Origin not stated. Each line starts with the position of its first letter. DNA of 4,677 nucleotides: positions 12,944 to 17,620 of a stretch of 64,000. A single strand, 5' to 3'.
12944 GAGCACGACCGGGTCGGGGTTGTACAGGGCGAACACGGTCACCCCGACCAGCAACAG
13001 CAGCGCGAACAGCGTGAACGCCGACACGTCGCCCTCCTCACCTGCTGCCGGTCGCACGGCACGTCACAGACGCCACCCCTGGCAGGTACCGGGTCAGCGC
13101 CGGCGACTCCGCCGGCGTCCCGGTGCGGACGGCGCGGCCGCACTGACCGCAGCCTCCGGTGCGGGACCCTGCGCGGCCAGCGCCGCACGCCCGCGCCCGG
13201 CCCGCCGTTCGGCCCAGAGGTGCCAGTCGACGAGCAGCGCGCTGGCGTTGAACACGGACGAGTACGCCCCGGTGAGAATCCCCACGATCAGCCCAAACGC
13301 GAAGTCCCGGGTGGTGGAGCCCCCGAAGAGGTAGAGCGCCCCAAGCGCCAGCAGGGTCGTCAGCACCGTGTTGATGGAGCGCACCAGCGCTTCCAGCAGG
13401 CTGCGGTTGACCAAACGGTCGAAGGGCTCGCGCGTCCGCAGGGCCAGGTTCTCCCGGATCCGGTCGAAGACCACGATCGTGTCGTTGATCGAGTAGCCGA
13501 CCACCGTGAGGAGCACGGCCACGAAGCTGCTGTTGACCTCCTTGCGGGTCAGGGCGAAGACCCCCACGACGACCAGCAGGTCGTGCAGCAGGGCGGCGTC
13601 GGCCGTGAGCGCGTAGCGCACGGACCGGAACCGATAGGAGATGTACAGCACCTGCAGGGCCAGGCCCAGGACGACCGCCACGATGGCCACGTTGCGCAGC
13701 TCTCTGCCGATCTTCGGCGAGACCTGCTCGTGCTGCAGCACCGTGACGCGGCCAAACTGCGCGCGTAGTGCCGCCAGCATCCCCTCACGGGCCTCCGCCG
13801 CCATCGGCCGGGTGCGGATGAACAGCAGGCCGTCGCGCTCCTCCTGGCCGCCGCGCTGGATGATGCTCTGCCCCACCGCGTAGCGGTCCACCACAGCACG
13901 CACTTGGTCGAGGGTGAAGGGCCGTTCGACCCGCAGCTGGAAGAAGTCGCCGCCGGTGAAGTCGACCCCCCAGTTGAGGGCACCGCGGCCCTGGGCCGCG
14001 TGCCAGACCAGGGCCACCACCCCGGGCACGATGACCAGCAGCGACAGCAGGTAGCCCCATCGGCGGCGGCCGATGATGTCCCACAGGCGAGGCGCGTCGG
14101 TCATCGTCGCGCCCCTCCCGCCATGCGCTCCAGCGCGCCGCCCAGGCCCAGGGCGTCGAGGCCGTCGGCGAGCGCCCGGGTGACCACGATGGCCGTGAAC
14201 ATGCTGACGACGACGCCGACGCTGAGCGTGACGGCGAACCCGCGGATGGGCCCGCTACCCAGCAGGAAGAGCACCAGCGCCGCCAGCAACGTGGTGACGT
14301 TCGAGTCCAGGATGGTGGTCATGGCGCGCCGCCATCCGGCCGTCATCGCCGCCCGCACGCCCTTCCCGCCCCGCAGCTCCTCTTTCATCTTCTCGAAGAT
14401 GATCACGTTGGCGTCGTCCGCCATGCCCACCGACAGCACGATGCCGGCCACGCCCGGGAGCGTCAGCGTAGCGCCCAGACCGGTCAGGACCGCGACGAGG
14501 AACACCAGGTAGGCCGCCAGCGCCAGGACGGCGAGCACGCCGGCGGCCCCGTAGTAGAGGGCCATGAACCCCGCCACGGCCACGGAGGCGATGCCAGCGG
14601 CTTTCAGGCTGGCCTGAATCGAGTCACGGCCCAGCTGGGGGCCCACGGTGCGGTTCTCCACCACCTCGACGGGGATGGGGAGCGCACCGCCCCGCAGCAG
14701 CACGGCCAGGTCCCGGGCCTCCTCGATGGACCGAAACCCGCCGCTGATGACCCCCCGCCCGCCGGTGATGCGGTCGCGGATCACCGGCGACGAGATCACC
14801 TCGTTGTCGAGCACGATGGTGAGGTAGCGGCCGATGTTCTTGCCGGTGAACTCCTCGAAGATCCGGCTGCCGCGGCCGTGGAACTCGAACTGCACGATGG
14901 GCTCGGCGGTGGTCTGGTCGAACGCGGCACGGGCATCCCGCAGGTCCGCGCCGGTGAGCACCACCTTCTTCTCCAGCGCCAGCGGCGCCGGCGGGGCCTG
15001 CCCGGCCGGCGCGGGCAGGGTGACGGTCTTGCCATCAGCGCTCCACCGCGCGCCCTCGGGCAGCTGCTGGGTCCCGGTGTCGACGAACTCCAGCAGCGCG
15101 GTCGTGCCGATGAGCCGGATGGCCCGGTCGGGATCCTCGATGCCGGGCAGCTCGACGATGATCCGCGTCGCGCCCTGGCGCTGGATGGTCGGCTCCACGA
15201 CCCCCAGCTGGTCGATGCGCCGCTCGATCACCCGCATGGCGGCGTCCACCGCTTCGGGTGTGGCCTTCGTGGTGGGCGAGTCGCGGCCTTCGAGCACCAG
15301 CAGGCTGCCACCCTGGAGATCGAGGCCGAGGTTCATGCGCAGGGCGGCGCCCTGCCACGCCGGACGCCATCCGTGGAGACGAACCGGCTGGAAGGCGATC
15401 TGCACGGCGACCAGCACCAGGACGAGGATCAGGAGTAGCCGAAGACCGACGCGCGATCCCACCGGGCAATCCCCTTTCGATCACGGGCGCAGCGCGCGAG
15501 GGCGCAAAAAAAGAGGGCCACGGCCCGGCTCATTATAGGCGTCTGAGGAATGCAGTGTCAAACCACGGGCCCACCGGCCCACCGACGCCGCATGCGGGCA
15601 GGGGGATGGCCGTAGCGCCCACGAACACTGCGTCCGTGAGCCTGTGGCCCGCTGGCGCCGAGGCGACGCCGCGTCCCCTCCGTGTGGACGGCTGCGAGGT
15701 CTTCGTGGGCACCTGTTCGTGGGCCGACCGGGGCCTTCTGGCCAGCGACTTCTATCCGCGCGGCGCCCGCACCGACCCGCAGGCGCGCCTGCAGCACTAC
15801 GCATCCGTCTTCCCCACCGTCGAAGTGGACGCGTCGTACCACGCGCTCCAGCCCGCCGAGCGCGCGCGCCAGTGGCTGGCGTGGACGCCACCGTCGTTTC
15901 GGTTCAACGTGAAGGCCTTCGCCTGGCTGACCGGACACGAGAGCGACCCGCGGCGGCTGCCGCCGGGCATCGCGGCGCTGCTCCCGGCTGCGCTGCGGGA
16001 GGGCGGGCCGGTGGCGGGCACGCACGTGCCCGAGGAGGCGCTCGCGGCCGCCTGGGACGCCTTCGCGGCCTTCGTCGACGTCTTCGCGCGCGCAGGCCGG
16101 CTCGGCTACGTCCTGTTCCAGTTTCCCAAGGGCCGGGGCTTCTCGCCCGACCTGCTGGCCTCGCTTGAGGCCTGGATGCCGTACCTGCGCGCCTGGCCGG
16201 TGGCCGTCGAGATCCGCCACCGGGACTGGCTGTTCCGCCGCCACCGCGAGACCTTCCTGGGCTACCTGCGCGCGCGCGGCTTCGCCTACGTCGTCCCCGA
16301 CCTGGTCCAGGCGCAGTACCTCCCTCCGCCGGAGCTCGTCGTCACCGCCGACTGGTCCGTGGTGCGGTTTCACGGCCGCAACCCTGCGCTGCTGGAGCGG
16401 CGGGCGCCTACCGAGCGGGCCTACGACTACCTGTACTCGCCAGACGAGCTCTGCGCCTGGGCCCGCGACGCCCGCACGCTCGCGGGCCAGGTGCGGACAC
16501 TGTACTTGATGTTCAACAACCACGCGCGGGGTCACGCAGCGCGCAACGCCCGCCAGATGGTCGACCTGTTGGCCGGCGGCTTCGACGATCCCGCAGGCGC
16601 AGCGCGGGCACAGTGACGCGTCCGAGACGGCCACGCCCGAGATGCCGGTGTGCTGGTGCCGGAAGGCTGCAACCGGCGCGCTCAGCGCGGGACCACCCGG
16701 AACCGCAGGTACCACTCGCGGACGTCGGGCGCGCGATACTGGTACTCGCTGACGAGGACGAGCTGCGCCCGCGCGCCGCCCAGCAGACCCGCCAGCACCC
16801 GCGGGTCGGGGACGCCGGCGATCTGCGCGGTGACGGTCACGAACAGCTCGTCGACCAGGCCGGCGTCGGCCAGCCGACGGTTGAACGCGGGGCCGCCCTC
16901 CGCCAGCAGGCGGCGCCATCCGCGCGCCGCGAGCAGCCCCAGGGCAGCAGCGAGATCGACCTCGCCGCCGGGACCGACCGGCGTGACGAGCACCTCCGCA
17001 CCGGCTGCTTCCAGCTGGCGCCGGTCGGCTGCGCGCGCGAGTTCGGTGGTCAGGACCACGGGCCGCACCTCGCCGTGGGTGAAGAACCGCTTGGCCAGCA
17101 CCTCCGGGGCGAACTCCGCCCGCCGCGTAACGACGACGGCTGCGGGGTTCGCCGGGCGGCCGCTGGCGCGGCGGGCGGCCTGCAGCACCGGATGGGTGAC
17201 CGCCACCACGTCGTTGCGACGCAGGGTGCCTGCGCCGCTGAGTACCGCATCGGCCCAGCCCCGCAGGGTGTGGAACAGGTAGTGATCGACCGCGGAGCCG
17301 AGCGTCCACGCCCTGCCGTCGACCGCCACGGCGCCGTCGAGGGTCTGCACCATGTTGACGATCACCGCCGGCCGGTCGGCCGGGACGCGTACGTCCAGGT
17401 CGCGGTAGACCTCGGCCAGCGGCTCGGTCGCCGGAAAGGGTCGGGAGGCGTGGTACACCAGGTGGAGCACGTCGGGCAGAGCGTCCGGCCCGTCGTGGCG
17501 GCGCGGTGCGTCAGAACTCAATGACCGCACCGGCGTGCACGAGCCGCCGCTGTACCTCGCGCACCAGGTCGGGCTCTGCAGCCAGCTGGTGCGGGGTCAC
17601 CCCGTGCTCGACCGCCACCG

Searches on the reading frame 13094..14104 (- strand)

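Call 62: search_protein_families(library=pfam, proteins=[window:13094-14104:-], max_evalue=0.00001)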
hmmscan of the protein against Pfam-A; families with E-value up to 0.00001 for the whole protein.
window:13094-14104:- (336 aa): 1 family
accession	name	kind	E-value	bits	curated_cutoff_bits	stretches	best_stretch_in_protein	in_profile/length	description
PF02355.23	SecD_SecF_C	-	3.1e-56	190.2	20.5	1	115-295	8-187/189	Protein export membrane protein SecD/SecF, C-terminal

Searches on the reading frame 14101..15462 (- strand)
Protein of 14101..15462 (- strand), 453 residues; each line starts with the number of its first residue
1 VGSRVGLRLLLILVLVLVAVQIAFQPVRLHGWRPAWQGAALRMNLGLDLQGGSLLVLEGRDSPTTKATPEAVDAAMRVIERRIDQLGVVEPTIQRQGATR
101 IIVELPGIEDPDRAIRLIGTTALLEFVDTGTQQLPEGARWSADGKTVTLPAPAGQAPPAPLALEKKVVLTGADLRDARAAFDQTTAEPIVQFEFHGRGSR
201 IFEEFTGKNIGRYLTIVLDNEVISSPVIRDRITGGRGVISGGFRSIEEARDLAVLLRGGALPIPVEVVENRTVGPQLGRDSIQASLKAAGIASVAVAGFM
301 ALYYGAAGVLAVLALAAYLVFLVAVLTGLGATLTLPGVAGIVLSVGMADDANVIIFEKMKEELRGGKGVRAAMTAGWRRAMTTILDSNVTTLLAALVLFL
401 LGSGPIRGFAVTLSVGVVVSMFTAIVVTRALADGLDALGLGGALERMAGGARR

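Call 62: search_protein_families(library=pfam, proteins=[window:14101-15462:-], max_evalue=0.00001)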
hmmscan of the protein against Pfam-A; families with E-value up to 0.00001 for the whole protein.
window:14101-15462:- (453 aa): 3 families
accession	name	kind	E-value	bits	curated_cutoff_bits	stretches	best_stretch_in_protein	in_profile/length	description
PF22599.2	SecDF_P1_head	-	3.2e-36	124.1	27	1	157-263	9-114/114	SecDF, P1 head subdomain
PF21760.3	SecD_1st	-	8.3e-26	89.7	27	1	72-128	1-57/60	Protein translocase subunit SecDF, P1 domain, N-terminal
PF02355.23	SecD_SecF_C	-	6.2e-16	58.8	20.5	1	266-431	14-182/189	Protein export membrane protein SecD/SecF, C-terminal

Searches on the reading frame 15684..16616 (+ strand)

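Call 62: search_protein_families(library=pfam, proteins=[window:15684-16616:+], max_evalue=0.00001)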
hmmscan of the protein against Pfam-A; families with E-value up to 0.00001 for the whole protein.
window:15684-16616:+ (310 aa): 1 family
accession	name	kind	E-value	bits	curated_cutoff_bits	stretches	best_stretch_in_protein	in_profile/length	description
PF01904.24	DUF72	-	2e-53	182.1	25.3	1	24-294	1-216/217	Protein of unknown function DUF72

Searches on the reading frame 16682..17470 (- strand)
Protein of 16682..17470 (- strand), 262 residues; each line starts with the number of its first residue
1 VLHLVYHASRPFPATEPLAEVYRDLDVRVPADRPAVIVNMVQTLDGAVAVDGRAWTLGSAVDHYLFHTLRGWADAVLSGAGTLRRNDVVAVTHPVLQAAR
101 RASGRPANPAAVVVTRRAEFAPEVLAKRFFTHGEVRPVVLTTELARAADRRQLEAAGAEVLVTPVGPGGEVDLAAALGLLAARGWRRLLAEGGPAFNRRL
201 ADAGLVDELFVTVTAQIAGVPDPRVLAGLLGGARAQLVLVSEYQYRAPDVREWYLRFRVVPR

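Call 62: search_protein_families(library=pfam, proteins=[window:16682-17470:-], max_evalue=0.00001)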
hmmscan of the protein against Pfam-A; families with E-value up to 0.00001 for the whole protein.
window:16682-17470:- (262 aa): 1 family
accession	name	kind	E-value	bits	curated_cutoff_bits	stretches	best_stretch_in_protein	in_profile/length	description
PF01872.23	RibD_C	-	1.5e-25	90.6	24.1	1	34-231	1-177/197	RibD C-terminal domain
